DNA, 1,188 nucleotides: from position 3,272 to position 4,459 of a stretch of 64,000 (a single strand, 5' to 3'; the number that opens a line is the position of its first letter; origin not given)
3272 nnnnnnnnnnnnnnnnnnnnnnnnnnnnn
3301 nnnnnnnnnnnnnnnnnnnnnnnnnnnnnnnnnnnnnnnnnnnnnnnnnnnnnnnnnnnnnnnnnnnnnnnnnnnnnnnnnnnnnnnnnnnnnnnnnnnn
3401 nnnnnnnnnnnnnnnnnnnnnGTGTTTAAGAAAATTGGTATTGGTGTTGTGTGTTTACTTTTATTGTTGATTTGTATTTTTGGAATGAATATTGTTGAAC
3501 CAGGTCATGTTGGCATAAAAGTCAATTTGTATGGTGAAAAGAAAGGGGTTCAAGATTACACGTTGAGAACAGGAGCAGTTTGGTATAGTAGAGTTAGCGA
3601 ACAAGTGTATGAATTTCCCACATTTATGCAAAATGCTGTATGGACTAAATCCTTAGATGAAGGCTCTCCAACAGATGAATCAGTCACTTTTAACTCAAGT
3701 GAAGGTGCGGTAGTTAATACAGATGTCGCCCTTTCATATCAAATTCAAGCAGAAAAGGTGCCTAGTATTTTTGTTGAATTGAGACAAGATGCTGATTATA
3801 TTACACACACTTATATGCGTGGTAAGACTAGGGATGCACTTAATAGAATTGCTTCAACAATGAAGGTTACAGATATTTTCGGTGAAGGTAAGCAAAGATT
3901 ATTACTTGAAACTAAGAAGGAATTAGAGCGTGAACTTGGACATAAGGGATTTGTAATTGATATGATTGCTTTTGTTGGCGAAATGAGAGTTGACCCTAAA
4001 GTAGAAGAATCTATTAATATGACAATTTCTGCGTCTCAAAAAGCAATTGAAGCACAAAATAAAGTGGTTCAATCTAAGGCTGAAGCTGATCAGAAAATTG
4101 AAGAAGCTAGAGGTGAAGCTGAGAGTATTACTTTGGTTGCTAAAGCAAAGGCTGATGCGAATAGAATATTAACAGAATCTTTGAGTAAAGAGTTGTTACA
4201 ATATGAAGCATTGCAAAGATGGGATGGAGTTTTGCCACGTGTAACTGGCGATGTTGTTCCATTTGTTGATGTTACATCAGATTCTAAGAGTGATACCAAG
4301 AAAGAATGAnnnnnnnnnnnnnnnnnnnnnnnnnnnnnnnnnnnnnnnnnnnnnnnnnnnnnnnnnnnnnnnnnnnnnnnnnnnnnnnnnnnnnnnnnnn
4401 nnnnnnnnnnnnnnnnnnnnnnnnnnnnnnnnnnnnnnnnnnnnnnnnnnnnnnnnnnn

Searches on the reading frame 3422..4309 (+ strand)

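Call 10: search_protein_families(library=pfam, max_evalue=0.001, proteins=[window:3422-4309:+])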
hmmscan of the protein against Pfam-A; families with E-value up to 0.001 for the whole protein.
window:3422-4309:+ (295 aa): 1 family
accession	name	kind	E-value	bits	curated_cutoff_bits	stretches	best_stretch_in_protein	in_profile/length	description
PF01145.31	Band_7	-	1.6e-17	64.6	23.6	1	24-232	2-175/176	SPFH domain / Band 7 family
